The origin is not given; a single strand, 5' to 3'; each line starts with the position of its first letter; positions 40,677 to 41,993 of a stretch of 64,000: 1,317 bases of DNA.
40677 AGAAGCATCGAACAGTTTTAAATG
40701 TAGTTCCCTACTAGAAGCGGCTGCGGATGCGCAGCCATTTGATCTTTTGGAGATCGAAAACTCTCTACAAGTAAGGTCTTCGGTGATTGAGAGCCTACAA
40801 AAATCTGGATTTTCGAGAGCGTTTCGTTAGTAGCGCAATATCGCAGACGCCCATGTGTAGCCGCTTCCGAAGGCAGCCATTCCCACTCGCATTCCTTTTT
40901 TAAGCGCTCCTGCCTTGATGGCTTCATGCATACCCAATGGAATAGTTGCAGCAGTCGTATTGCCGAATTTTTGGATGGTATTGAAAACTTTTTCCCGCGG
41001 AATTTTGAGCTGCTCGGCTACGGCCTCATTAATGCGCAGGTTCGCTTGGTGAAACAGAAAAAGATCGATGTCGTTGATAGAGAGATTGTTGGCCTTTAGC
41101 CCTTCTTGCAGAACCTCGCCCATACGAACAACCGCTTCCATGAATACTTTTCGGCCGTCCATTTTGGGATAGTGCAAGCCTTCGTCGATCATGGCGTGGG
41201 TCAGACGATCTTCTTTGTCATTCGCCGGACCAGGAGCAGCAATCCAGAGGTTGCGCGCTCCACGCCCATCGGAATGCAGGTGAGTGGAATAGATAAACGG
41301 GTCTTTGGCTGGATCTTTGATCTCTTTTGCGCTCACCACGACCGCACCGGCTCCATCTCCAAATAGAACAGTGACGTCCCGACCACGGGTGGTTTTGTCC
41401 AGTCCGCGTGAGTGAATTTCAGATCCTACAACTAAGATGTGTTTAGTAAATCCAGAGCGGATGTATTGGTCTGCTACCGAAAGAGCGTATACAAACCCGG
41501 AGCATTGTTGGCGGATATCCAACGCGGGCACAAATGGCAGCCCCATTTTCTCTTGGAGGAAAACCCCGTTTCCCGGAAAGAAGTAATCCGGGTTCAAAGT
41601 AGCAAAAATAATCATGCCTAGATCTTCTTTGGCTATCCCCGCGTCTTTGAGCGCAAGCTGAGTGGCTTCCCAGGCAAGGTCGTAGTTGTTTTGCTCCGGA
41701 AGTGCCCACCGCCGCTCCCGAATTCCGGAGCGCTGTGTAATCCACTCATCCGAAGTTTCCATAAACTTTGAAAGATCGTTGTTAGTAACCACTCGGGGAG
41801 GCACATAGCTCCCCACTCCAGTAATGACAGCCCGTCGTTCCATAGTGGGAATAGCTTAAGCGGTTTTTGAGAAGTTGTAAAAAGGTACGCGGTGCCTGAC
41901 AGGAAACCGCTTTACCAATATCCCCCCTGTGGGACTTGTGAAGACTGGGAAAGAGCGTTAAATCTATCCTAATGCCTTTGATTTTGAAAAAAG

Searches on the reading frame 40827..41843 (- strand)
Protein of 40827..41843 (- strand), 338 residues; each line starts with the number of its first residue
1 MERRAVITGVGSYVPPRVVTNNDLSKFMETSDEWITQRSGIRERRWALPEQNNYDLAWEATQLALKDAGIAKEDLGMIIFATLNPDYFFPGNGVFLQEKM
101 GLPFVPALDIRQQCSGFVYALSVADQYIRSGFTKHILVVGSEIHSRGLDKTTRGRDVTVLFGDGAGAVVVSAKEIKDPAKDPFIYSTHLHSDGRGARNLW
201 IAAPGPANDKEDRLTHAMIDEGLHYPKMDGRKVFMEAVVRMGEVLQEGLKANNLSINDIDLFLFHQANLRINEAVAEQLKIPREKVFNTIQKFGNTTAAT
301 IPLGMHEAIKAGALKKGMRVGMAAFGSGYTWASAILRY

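Call 60: search_protein_families(library=pfam, proteins=[window:40827-41843:-], max_evalue=0.01)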
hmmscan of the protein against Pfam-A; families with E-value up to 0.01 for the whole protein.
window:40827-41843:- (338 aa): 5 families
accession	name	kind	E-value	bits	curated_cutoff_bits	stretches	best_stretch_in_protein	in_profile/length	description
PF08541.16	ACP_syn_III_C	-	1e-33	115.8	26.6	1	249-338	1-90/90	3-Oxoacyl-[acyl-carrier-protein (ACP)] synthase III C terminal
PF08545.16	ACP_syn_III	-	6.6e-25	87.2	24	1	108-193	1-80/80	3-Oxoacyl-[acyl-carrier-protein (ACP)] synthase III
PF00195.25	Chal_sti_synt_N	-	3.3e-07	30.4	27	1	43-172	89-223/225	Chalcone and stilbene synthases, N-terminal domain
PF00108.29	Thiolase_N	-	7.2e-07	29.3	26.4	1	46-145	16-116/260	Thiolase, N-terminal domain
PF07451.17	SpoVAD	-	0.0026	17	22.1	1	39-142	40-134/329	Stage V sporulation protein AD (SpoVAD)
